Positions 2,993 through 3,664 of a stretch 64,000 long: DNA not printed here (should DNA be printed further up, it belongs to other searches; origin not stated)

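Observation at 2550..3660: G+C-enriched insert with two paralogous small genes driven by near-identical consensus promoters carrying a palindromic spacer motif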

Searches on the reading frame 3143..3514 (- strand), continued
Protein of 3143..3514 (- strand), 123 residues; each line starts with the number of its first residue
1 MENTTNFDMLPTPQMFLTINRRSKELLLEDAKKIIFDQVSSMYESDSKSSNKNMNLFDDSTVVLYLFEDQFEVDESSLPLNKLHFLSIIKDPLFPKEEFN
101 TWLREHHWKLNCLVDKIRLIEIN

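Call 75: find_homologous_proteins(query=A3, max_evalue=0.1)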
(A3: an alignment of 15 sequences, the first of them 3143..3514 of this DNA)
Query A3 (15 sequences) (123 aa, profile of the alignment): 11 proteins with E <= 0.1 among 716 candidates.
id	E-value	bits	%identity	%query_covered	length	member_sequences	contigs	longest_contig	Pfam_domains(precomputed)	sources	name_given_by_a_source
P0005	9.2e-48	179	71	100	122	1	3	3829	-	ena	-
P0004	2.4e-47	178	72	100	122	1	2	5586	-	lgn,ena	-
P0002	3.6e-47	177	76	100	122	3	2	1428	-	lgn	-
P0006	1.2e-46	176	70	100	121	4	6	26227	-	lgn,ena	-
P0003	3.0e-46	174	75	100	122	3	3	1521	-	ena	-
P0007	2.4e-43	165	64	99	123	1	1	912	-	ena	-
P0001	2.3e-42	162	99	100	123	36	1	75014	-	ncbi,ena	-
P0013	2.3e-25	107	24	69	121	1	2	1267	-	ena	-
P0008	6.8e-19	86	33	28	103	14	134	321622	-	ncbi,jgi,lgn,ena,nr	ncbi:MAG: hypothetical protein BHV99_06150 [Clostridium sp. 26_21]|nr:MAG: hypothetical protein BHV9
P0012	5.6e-18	83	29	70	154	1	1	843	-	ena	-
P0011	1.9e-17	81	28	69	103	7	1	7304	-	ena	-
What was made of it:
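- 11 clusters among 5.8e9 proteins (call 75).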

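Call 95: search_protein_families(library=pfam, proteins=[L011:7804-9375:-], max_evalue=1)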
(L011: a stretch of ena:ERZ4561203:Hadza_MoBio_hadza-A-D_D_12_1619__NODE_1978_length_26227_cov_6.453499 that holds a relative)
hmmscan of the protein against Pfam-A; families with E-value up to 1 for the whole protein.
L011:7804-9375:- (523 aa): 1 family
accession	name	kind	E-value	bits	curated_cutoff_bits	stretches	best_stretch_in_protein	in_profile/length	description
PF03600.22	CitMHS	-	1.1e-05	25.1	31.9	2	101-204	150-255/336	Citrate transporter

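Call 105: search_dna_similar(query=window:3143-3514:-, collection=phages, mode=protein, max_evalue=0.01, max_rows=5)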
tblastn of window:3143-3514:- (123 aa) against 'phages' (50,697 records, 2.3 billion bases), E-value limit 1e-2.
No match.

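Call 106: search_dna_similar(query=window:3143-3514:-, collection=plasmids, mode=protein, max_evalue=0.01, max_rows=5)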
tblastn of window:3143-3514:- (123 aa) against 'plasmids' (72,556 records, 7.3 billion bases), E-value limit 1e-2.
No match.

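Call 111: find_related_loci(query=A1, collection=viral_contigs, flank=5000)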
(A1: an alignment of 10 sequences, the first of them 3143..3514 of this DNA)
Query A1 (123 aa) in viral_contigs; peptide patterns used: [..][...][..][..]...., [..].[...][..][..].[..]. (x = any residue, [..] = any of these).
217 stretches matched a pattern, but none encodes a relative of the query by tblastn (E <= 1e-3).
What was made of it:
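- Tried and rejected: IMG/VR: no relatives (call 111).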

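Call 112: find_related_loci(query=A1, collection=metagenome_contigs, flank=6000)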
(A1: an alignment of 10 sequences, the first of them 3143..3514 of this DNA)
Query A1 (123 aa) in metagenome_contigs; peptide patterns used: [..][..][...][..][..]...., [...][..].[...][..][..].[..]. (x = any residue, [..] = any of these).
526 stretches matched a pattern; 2 encode a relative of the query (tblastn E <= 1e-3); 2 distinct loci.
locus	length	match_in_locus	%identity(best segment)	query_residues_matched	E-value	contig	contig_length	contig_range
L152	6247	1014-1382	100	1-123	1e-80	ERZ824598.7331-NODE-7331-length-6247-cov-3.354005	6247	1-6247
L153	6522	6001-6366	74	1-123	1e-55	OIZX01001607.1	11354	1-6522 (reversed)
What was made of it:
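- Tried and rejected: JGI metagenomes: only 2 loci (call 112).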
